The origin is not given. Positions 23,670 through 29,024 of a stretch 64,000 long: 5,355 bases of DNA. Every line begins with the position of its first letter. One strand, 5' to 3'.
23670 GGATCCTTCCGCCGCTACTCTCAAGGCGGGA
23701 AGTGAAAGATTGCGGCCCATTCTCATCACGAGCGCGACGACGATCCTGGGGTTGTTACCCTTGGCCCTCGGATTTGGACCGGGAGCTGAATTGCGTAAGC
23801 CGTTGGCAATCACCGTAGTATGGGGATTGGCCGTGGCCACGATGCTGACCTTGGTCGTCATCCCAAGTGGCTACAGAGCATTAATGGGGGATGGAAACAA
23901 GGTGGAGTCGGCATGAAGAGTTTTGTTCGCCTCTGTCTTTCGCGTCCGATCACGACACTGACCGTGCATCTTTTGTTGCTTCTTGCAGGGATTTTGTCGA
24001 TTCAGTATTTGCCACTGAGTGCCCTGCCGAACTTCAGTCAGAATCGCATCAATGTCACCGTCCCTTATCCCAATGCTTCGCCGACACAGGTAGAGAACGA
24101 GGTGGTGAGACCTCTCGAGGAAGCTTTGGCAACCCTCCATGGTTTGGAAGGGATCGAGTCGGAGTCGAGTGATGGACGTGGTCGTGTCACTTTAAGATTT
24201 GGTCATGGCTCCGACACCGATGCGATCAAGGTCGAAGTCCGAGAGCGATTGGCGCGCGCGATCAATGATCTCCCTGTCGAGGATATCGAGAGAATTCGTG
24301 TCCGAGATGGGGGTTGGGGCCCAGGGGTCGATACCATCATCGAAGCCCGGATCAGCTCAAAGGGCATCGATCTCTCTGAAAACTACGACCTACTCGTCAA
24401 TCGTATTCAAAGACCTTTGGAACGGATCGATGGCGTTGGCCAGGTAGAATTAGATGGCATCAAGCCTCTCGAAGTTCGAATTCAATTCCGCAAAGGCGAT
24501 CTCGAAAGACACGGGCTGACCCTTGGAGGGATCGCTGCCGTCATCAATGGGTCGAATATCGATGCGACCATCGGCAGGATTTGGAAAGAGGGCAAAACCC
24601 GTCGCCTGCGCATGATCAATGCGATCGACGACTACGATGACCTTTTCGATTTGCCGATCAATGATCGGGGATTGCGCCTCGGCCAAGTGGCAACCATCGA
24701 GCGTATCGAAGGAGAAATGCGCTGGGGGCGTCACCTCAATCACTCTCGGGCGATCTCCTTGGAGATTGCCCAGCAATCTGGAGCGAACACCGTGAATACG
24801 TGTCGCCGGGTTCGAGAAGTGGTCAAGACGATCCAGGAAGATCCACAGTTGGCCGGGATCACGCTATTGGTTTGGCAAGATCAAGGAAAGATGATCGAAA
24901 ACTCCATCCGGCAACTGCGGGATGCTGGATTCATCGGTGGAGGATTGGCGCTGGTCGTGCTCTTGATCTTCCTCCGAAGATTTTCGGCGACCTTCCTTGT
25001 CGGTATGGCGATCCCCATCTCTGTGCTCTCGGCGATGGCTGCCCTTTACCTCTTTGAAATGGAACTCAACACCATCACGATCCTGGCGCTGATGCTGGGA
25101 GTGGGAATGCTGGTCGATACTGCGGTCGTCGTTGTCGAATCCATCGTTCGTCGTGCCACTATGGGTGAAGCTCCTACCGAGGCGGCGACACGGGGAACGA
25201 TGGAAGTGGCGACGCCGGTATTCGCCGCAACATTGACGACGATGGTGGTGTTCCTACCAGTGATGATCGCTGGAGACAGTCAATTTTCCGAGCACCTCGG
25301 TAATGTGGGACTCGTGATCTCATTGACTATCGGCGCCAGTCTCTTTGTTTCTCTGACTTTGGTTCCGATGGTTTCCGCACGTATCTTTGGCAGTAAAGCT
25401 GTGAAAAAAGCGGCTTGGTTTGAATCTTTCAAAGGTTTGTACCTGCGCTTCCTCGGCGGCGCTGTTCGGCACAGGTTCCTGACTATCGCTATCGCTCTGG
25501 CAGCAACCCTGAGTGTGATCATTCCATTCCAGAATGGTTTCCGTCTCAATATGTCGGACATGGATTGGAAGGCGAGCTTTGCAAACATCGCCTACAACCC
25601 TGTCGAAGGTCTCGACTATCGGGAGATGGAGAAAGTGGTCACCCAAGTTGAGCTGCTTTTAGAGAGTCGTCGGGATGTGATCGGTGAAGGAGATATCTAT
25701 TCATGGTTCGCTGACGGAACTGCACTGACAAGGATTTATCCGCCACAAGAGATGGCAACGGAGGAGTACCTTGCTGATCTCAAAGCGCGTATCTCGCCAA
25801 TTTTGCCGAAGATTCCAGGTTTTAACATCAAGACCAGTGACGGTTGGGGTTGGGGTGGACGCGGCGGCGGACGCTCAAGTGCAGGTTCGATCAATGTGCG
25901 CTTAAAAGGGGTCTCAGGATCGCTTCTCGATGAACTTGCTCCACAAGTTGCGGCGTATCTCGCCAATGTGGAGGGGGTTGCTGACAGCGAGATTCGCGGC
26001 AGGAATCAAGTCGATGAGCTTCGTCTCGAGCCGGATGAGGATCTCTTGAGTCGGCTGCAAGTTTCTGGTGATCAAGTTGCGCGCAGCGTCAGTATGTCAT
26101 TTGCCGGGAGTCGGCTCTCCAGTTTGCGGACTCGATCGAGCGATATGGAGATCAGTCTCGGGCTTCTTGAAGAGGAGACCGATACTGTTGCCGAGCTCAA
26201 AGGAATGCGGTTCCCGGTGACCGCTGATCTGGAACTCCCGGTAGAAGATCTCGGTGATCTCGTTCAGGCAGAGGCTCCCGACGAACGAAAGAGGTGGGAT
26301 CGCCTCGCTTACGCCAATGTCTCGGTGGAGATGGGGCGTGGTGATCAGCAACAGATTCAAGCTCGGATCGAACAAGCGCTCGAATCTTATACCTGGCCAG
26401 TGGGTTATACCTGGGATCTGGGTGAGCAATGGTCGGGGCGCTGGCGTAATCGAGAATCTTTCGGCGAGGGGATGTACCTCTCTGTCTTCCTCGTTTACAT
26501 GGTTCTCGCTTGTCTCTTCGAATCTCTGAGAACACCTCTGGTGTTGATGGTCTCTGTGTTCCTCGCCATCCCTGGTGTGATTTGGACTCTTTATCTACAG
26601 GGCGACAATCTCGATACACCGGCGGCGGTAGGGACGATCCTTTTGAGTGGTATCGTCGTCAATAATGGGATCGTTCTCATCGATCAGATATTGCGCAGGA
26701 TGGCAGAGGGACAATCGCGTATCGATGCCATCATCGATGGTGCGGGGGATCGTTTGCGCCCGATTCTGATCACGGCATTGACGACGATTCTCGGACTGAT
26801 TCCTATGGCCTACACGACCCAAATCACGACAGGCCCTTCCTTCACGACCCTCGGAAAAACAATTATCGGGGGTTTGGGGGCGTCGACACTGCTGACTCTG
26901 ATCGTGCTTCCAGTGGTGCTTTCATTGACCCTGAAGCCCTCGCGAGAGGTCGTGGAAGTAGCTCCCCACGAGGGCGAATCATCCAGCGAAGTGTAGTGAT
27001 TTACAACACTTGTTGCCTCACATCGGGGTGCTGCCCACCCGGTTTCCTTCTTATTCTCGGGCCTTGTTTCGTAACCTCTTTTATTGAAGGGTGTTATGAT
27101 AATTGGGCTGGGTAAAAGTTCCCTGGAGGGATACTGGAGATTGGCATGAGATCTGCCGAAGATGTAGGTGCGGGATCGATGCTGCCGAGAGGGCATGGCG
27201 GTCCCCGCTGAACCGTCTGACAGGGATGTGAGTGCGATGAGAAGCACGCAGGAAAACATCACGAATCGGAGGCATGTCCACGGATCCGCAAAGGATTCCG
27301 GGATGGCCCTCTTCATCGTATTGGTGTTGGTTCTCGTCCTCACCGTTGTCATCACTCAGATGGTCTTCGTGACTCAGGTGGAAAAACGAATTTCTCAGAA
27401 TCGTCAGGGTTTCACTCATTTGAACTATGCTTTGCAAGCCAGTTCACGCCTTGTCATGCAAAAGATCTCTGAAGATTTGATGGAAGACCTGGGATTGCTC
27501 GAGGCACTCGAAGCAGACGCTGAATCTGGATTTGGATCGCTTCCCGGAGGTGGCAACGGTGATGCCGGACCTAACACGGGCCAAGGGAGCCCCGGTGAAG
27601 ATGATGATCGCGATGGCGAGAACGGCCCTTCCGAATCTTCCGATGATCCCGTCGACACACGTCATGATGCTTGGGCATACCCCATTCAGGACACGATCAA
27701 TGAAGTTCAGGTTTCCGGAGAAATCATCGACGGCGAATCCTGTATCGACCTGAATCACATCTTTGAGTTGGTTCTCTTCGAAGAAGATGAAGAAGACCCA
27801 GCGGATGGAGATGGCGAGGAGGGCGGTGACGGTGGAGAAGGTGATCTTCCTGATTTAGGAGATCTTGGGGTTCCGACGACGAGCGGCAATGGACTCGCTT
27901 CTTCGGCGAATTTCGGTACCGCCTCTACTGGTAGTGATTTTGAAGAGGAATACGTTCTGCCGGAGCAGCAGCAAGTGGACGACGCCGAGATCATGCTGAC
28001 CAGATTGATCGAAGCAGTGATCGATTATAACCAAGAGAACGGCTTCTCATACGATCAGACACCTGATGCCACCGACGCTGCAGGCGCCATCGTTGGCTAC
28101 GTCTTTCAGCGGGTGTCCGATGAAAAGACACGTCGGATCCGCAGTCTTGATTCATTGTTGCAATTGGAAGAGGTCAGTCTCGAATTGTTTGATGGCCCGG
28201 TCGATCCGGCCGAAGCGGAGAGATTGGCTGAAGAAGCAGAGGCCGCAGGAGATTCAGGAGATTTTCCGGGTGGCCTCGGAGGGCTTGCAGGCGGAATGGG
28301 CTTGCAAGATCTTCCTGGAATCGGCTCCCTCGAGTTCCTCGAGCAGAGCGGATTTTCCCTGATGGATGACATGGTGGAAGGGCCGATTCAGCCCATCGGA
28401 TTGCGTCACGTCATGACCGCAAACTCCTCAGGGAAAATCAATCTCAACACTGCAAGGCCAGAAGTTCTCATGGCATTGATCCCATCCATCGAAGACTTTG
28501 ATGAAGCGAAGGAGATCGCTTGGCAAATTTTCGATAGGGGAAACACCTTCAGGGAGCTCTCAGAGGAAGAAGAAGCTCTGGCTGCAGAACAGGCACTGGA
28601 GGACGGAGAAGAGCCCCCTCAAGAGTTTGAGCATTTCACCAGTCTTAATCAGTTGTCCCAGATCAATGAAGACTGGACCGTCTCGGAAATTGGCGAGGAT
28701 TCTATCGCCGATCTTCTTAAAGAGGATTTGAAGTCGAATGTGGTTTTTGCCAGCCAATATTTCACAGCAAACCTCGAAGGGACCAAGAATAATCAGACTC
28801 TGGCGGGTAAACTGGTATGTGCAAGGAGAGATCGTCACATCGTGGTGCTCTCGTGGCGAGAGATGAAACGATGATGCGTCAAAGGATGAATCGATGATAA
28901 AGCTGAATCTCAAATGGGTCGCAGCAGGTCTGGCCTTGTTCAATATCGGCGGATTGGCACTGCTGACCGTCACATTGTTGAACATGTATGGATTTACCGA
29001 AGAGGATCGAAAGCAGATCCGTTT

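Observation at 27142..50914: Sigma54- and Ser/Thr-kinase-linked T2SS-like locus, split in two by a Kelch-HEAT-Kelch lipoprotein module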

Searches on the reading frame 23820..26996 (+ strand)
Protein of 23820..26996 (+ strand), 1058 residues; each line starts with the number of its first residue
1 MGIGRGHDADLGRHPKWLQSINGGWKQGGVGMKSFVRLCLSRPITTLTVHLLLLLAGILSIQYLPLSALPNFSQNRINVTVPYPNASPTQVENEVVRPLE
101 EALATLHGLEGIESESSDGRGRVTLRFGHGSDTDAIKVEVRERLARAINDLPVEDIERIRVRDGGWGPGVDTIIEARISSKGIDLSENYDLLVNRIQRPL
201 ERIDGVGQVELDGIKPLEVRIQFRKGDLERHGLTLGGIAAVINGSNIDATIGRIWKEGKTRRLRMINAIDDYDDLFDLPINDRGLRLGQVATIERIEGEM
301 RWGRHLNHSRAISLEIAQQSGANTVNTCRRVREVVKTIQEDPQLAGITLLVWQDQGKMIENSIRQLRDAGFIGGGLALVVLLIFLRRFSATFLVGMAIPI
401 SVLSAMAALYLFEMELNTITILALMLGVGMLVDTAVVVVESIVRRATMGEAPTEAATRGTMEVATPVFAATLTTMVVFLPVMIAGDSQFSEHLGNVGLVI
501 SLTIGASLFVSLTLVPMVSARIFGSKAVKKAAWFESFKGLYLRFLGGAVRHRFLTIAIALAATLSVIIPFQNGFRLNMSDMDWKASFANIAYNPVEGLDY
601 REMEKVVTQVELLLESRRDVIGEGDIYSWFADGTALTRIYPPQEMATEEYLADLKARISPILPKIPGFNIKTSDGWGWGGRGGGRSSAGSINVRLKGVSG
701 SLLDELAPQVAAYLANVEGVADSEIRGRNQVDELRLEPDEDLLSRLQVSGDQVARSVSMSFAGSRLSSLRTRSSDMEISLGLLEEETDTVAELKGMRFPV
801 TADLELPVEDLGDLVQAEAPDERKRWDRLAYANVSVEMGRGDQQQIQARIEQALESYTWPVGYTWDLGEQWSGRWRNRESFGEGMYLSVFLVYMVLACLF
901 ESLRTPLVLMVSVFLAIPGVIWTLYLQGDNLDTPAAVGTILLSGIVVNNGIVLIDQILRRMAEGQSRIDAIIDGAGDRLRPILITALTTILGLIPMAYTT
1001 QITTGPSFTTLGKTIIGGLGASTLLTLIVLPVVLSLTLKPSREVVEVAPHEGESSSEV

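Call 4: search_protein_families(library=pfam, proteins=[window:23820-26996:+], max_evalue=0.01)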
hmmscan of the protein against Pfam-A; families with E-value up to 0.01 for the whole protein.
window:23820-26996:+ (1058 aa): 3 families
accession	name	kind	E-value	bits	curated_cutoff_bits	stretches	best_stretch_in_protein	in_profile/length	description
PF00873.25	ACR_tran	-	1.9e-164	549.4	28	1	36-1033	2-1016/1021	AcrB/AcrD/AcrF family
PF03176.21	MMPL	-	2.1e-11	43.8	20.5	2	315-520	91-300/333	MMPL family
PF02355.23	SecD_SecF_C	-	0.0008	19.3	20.5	1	375-516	38-184/189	Protein export membrane protein SecD/SecF, C-terminal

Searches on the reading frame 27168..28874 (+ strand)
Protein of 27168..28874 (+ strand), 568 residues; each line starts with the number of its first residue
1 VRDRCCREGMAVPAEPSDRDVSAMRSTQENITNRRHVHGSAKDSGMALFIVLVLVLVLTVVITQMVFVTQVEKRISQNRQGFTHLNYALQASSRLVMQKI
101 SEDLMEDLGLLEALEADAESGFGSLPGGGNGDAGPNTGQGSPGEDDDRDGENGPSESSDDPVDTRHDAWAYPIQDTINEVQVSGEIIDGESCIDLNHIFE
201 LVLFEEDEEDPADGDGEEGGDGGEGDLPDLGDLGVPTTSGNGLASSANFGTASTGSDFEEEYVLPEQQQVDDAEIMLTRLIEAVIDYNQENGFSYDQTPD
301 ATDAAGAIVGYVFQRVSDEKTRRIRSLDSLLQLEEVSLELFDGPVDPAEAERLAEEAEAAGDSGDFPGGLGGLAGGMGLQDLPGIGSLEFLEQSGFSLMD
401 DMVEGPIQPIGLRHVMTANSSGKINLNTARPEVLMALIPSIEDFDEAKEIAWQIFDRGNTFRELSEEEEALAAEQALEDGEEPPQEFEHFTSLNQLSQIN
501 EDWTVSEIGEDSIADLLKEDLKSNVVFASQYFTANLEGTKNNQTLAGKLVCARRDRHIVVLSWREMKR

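Call 3: search_protein_families(library=pfam, proteins=[window:27168-28874:+], max_evalue=0.01)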
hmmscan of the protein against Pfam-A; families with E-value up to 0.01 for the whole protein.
window:27168-28874:+ (568 aa): 1 family
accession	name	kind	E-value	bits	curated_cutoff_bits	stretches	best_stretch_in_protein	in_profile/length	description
PF03934.19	T2SSK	-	0.0002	22.1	24.2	1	424-449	1-25/63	Type II secretion system (T2SS), protein K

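Call 9: search_protein_families(library=ncbifam, proteins=[window:27168-28874:+], max_evalue=0.01)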
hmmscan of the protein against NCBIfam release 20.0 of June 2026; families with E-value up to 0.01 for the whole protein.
window:27168-28874:+ (568 aa): 1 family
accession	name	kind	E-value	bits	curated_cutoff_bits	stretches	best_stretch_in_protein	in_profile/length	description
NF037980.1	T2SS_GspK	equivalog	4.8e-13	49.3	130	2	44-107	2-65/307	type II secretion system minor pseudopilin GspK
